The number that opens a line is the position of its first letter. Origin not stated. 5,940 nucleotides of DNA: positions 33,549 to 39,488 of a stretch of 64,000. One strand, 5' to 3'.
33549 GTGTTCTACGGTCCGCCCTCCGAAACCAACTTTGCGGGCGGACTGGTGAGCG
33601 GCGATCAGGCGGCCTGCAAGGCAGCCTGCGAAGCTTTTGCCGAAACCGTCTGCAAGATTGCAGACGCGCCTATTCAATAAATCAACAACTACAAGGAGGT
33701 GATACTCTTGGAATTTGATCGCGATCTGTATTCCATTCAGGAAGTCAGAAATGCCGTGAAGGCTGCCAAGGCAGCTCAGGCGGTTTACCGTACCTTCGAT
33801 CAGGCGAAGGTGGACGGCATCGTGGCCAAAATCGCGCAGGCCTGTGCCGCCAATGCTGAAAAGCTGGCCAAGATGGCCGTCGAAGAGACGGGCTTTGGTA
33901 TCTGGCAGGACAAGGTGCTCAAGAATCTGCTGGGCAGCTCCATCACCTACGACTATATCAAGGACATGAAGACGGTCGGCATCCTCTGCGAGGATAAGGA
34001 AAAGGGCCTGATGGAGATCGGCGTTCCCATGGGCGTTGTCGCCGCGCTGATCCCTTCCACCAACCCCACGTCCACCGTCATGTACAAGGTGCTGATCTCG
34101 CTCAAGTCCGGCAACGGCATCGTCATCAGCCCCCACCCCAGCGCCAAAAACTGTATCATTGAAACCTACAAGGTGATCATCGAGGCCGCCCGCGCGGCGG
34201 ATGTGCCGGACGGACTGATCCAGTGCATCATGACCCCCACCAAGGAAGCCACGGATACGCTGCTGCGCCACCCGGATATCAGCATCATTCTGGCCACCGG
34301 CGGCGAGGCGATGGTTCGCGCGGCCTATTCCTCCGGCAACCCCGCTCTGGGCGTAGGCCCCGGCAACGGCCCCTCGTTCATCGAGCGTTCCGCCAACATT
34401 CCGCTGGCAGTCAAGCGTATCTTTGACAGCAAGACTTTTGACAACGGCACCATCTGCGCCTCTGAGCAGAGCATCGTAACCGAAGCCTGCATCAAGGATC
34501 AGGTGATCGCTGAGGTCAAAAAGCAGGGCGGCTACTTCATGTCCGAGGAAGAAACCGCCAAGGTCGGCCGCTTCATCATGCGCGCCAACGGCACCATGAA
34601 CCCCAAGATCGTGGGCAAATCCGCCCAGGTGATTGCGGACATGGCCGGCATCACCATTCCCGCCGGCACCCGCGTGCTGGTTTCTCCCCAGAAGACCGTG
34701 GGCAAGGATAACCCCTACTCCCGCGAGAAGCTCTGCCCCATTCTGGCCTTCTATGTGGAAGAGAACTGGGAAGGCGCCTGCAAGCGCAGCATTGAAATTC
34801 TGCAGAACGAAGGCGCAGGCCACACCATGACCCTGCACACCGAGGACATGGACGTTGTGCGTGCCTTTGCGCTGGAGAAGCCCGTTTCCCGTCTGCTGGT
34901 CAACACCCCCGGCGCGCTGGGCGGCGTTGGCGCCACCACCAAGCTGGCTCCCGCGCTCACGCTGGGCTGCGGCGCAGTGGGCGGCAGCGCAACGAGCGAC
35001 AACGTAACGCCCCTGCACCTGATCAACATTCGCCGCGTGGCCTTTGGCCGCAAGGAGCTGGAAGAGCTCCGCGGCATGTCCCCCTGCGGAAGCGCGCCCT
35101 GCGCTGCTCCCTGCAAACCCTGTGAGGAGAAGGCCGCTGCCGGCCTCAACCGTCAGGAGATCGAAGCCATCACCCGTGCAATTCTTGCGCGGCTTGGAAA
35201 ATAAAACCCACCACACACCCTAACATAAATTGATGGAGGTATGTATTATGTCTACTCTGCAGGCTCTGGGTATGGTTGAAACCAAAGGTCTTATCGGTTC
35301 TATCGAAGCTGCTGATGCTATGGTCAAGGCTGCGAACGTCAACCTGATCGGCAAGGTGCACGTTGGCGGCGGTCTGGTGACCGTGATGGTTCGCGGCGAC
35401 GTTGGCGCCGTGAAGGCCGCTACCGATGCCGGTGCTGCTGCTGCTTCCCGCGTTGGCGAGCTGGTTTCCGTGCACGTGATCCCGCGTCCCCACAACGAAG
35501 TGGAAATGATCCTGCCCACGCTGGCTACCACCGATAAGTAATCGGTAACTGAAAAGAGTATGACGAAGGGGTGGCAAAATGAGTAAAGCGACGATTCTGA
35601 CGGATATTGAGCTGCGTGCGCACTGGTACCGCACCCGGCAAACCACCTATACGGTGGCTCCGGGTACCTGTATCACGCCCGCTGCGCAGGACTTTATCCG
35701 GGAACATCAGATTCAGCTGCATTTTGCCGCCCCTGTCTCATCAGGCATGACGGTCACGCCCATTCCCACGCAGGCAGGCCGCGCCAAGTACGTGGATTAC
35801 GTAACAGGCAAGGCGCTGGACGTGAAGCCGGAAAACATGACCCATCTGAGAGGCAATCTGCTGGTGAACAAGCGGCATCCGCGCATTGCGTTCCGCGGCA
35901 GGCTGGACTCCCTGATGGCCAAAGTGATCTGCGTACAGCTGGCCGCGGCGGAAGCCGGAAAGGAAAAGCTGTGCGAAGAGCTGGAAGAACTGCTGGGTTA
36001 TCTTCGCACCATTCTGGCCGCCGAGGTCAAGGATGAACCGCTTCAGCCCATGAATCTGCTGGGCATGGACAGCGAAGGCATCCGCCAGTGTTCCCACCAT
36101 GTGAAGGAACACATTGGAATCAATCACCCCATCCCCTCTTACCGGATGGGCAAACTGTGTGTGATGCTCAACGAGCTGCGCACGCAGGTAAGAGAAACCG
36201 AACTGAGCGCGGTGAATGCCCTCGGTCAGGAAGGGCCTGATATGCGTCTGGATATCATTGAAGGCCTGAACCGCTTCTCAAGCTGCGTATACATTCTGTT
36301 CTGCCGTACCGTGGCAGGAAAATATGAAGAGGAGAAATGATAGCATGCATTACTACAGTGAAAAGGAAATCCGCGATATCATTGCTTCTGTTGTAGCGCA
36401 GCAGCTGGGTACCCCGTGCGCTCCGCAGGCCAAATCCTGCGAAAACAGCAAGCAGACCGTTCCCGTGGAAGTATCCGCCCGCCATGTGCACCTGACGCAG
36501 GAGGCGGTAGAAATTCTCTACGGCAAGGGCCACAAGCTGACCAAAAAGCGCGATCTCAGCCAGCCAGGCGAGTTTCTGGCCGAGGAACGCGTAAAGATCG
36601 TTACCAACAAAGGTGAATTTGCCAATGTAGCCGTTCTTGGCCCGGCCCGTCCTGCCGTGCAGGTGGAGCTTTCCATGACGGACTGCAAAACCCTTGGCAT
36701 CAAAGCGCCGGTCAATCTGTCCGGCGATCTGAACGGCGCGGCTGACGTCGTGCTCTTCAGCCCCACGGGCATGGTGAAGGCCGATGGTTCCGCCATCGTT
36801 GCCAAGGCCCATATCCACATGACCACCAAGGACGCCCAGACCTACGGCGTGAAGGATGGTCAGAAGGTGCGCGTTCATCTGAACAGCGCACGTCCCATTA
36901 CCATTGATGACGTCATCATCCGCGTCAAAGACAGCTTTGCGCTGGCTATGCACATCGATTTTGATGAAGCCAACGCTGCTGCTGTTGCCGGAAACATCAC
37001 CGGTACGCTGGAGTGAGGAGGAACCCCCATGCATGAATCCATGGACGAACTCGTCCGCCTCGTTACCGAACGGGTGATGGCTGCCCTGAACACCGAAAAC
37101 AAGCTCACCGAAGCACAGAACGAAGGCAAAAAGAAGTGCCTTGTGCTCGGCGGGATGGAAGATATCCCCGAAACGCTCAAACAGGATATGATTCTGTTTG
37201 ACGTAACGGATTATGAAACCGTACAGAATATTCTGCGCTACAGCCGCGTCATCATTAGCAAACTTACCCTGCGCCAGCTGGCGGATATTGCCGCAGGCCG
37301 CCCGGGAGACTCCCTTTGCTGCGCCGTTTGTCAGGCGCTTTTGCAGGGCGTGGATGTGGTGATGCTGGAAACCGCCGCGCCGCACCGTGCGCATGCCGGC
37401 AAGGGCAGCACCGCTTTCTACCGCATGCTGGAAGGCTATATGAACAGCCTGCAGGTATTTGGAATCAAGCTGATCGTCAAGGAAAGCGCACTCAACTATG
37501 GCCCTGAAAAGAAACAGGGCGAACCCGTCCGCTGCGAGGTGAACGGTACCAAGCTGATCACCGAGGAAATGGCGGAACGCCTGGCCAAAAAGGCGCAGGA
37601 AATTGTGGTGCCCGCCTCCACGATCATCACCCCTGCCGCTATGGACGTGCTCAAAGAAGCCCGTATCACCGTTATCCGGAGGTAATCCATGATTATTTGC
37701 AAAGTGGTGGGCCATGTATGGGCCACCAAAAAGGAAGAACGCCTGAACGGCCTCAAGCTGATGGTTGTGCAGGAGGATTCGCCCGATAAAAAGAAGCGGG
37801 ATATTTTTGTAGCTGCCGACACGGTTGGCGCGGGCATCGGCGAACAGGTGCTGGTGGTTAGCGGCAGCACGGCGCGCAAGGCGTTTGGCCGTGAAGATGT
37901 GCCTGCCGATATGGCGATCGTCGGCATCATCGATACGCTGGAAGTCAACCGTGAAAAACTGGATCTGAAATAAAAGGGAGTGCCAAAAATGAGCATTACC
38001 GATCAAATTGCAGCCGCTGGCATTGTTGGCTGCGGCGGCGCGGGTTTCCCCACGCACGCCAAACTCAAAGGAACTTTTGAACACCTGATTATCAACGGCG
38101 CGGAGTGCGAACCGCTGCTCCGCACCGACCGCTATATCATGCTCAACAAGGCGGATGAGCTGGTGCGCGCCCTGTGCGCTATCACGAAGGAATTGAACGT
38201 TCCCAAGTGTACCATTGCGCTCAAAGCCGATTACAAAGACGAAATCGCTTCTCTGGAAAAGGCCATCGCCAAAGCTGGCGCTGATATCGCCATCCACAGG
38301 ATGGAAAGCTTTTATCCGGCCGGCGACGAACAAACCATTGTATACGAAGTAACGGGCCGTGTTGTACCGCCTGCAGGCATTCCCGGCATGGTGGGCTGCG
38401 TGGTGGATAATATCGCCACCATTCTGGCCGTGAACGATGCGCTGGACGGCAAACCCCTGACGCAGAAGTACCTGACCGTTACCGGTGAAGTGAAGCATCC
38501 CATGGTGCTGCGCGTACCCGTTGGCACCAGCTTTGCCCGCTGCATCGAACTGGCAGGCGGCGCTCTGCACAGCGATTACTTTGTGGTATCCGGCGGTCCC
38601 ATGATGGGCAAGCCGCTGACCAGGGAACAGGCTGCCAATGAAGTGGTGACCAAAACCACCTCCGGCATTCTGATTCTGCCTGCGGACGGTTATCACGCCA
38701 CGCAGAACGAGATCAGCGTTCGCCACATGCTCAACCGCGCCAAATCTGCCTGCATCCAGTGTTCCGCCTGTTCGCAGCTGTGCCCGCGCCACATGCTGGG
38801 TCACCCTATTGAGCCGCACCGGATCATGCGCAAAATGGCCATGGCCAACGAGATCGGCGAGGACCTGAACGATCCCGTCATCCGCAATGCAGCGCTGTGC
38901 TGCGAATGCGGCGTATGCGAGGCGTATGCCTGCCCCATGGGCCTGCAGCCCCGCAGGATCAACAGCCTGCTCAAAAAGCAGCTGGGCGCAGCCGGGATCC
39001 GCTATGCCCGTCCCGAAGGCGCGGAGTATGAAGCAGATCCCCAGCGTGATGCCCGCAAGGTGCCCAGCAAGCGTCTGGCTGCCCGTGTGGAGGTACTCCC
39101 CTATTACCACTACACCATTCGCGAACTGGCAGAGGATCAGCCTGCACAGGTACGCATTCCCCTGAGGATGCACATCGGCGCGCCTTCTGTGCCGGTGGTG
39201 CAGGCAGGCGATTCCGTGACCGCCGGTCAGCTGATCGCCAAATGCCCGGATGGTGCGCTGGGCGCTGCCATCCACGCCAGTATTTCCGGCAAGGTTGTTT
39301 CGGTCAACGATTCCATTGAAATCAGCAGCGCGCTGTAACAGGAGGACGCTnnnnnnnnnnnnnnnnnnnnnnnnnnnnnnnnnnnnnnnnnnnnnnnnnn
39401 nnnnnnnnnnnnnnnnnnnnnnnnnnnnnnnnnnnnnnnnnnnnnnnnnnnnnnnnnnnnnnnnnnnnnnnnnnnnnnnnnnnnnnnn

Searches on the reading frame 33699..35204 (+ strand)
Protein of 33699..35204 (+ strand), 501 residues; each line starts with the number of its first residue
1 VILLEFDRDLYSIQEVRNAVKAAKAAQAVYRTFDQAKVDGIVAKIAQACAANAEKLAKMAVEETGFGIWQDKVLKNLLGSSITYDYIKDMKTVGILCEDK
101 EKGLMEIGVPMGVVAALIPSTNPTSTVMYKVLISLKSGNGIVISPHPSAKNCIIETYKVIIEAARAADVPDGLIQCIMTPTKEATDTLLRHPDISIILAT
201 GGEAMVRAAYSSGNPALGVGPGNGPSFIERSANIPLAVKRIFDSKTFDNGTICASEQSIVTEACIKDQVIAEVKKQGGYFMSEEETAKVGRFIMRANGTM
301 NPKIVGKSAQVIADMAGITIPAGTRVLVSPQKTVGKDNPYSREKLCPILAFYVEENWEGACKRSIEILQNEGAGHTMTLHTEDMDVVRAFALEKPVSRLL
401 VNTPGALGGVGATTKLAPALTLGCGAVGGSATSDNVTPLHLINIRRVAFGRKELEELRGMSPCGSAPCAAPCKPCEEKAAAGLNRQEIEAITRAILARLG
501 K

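Call 73: search_protein_families(library=pfam, proteins=[window:33699-35204:+], max_evalue=0.00001)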
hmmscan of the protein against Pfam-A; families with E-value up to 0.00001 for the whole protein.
window:33699-35204:+ (501 aa): 1 family
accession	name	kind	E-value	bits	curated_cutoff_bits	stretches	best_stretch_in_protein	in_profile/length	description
PF00171.27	Aldedh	-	8.9e-31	107.4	23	1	14-276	29-292/461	Aldehyde dehydrogenase family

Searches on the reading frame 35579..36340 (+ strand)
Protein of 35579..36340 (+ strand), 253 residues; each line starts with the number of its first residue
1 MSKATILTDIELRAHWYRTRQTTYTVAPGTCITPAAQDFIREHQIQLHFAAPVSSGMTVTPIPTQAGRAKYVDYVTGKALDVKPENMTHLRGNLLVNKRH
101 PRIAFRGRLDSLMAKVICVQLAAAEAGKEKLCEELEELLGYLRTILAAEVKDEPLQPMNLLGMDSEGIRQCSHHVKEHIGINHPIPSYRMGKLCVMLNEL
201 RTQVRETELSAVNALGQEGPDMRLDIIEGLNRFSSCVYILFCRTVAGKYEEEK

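Call 73: search_protein_families(library=pfam, proteins=[window:35579-36340:+], max_evalue=0.00001)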
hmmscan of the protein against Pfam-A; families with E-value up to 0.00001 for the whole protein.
window:35579-36340:+ (253 aa): 1 family
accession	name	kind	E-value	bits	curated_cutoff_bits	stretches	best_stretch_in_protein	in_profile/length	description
PF01923.23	Cob_adeno_trans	-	1.5e-11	45.1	24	1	87-241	10-168/171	Cobalamin adenosyltransferase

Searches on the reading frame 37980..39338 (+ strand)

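Call 73: search_protein_families(library=pfam, proteins=[window:37980-39338:+], max_evalue=0.00001)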
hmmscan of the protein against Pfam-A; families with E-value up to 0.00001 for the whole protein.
window:37980-39338:+ (452 aa): 5 families
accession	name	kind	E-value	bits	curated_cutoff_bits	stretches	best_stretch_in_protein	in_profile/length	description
PF01512.22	Complex1_51K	-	2e-43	148.3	31.2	1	10-152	1-149/150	Nuo51 FMN-binding domain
PF13375.12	RnfC_N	-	6.1e-16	58.7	25.6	1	387-444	26-82/101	RnfC Barrel sandwich hybrid domain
PF13534.11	Fer4_17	-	1.4e-14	54.8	22.2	1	257-323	1-61/61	4Fe-4S dicluster domain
PF10531.15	SLBB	-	3.6e-10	40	27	1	165-210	2-53/55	SLBB domain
PF13237.11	Fer4_10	-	3.8e-06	27.2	25.5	0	253-272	4-23/53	4Fe-4S dicluster domain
